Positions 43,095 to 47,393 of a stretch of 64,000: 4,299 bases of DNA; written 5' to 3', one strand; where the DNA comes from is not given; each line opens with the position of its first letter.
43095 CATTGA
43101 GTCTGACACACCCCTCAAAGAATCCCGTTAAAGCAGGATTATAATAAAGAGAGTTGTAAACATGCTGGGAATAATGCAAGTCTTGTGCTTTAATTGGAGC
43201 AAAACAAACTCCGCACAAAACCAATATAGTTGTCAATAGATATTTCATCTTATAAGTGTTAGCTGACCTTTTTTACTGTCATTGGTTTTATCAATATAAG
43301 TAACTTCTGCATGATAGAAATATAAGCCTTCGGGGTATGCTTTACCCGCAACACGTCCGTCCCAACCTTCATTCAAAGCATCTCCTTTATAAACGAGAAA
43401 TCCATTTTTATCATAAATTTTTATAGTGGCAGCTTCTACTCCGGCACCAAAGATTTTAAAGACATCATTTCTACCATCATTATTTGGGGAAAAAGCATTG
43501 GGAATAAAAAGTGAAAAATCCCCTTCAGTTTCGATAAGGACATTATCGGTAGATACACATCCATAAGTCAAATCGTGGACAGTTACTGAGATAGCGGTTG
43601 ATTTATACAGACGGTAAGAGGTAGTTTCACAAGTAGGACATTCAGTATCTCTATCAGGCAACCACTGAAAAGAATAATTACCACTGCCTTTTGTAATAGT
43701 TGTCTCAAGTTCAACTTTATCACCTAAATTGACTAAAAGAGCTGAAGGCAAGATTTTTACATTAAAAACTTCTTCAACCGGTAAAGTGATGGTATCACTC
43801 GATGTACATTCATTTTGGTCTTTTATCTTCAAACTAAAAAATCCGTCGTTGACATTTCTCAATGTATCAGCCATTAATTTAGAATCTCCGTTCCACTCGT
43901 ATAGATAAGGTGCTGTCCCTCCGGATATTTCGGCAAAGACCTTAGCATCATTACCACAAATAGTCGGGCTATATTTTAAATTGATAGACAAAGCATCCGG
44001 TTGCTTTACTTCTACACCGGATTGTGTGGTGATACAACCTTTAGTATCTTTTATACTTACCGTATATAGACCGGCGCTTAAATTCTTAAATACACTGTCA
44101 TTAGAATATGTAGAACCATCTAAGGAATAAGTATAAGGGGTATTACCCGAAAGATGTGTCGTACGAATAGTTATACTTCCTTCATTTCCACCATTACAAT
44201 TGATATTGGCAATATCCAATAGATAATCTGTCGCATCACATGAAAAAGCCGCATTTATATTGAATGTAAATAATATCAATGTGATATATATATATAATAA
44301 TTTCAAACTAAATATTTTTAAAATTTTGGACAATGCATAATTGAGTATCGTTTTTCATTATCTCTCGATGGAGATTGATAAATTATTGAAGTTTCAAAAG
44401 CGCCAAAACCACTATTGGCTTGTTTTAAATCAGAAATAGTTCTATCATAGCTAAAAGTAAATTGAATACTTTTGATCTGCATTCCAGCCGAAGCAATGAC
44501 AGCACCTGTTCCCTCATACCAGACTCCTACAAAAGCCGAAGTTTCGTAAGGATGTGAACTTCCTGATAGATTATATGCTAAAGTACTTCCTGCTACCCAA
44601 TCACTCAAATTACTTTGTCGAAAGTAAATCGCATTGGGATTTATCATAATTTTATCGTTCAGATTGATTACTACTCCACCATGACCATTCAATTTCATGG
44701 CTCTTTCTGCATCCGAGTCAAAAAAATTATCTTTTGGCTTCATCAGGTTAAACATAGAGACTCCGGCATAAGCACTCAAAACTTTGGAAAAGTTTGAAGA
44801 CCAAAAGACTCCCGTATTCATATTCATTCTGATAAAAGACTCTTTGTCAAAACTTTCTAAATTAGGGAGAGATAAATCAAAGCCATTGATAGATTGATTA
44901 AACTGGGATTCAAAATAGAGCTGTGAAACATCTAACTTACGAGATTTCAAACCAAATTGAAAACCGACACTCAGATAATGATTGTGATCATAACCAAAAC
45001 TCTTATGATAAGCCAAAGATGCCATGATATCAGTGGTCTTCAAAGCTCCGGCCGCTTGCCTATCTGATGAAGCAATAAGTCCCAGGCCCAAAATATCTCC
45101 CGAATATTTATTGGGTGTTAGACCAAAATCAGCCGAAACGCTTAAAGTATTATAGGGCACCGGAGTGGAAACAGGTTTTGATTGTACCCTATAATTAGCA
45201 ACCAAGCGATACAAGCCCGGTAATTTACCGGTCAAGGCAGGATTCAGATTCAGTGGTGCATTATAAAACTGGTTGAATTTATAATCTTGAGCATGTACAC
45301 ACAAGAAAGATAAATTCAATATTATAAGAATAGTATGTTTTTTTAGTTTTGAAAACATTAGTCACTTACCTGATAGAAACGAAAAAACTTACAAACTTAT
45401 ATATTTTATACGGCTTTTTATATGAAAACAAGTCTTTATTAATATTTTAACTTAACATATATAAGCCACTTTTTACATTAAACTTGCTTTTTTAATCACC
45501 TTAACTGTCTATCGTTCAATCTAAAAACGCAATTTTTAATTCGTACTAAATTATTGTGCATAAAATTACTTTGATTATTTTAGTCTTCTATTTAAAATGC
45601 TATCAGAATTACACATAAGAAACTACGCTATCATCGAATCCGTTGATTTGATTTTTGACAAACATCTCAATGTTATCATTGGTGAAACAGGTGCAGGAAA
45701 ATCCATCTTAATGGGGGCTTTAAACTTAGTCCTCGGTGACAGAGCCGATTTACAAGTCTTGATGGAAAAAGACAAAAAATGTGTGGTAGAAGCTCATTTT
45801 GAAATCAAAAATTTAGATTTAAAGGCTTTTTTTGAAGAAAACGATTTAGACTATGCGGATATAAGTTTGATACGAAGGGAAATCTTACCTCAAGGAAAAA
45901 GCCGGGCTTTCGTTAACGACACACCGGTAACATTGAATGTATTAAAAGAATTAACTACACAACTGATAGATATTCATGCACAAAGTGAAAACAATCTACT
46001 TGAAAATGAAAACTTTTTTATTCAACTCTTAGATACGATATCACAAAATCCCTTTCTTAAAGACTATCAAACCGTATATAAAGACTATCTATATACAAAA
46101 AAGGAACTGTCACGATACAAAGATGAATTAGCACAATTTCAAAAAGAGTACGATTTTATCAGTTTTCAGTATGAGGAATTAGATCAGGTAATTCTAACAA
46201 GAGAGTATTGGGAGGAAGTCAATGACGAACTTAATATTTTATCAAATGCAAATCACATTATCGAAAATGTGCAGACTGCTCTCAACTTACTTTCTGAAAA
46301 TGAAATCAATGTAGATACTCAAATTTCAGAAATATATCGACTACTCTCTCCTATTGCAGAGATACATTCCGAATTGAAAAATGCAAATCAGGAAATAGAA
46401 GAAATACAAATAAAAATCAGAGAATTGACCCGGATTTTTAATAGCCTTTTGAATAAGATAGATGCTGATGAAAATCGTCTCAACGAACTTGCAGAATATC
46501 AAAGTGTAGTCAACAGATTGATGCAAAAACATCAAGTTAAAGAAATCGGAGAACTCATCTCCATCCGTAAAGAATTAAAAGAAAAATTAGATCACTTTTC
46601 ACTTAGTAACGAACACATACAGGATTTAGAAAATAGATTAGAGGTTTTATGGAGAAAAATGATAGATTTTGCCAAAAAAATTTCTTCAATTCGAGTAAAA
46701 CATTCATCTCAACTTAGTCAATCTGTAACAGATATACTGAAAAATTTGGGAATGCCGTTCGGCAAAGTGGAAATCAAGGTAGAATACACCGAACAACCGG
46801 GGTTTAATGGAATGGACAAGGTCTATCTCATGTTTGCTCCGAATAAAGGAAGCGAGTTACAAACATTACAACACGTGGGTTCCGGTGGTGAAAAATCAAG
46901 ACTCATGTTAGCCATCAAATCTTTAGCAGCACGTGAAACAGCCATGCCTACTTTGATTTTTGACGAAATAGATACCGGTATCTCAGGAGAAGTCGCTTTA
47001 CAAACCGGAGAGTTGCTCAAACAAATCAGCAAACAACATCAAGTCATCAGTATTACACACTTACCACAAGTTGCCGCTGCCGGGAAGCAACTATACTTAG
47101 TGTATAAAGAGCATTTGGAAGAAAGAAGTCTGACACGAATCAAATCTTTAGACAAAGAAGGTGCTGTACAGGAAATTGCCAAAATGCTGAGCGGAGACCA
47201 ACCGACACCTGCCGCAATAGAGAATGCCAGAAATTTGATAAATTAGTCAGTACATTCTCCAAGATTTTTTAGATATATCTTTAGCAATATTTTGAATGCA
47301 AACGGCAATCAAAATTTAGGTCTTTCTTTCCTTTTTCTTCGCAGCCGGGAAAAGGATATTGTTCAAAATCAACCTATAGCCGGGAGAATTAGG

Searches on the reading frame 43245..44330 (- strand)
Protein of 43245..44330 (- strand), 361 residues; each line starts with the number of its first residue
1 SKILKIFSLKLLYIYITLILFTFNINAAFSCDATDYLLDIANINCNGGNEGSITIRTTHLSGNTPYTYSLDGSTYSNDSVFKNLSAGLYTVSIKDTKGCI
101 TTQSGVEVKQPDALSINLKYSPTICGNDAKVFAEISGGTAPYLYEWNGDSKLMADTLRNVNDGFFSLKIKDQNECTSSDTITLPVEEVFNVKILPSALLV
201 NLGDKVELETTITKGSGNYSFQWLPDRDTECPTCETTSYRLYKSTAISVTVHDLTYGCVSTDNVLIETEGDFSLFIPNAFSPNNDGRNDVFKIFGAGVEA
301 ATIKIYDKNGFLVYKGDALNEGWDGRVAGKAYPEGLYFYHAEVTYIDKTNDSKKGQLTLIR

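Call 9: search_protein_families(library=pfam, proteins=[window:43245-44330:-])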
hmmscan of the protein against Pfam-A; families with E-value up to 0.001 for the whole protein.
window:43245-44330:- (361 aa): 3 families
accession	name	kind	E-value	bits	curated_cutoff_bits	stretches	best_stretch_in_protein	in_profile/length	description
PF13585.12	CHU_C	-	4.8e-18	65.5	27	1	275-358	2-85/86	CHU_C Type IX secretion signal domain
PF13573.12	SprB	-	1.6e-16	60.1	28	2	39-73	3-35/37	SprB repeat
PF18962.6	Por_Secre_tail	-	1.5e-05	25.6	27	0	288-342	7-63/75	Secretion system C-terminal sorting domain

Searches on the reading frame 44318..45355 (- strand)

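Call 9: search_protein_families(library=pfam, proteins=[window:44318-45355:-])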
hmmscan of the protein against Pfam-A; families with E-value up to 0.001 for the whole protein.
window:44318-45355:- (345 aa): 1 family
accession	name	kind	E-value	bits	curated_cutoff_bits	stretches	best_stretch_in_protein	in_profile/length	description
PF11751.14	PorP_SprF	-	1.2e-32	114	22.3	1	22-324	4-271/273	Type IX secretion system membrane protein PorP/SprF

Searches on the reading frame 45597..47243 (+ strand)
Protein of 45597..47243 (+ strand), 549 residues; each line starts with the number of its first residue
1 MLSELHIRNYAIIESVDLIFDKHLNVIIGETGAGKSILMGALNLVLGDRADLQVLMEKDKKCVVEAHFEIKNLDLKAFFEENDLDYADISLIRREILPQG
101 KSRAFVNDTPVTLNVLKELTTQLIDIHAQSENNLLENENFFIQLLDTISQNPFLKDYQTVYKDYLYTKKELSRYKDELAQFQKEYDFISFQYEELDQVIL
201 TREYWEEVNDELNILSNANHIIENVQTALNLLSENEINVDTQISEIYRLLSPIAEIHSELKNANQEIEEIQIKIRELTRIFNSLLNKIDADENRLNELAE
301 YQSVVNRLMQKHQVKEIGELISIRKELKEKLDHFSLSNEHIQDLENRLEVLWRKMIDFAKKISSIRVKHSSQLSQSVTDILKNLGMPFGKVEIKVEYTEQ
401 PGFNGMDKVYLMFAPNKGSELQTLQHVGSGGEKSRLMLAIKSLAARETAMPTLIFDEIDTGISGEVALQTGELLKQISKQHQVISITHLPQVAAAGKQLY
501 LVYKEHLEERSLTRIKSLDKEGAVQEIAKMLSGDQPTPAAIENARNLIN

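Call 9: search_protein_families(library=pfam, proteins=[window:45597-47243:+])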
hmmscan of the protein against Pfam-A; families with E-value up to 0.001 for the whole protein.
window:45597-47243:+ (549 aa): 7 families
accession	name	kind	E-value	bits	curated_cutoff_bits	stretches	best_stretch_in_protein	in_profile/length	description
PF02463.25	SMC_N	-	3.3e-19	69.6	40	1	2-506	2-215/220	RecF/RecN/SMC N terminal domain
PF13304.12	AAA_21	-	2.3e-06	28.3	27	0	306-491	144-301/304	AAA domain, putative AbiEii toxin, Type IV TA system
PF13476.12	AAA_23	-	5.2e-06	27.7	27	0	4-274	1-193/201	AAA domain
PF13175.12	AAA_15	-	6.5e-06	26.4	32.1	1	1-488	1-369/374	AAA ATPase domain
PF02346.21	Vac_Fusion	-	0.00036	20.5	24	1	319-362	8-51/56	Chordopoxvirus multifunctional envelope protein A27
PF13401.12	AAA_22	-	0.00063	20.5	27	0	24-46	7-29/130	AAA domain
PF06009.19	Laminin_II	-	0.00086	19.8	33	0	214-321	4-99/138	Laminin Domain II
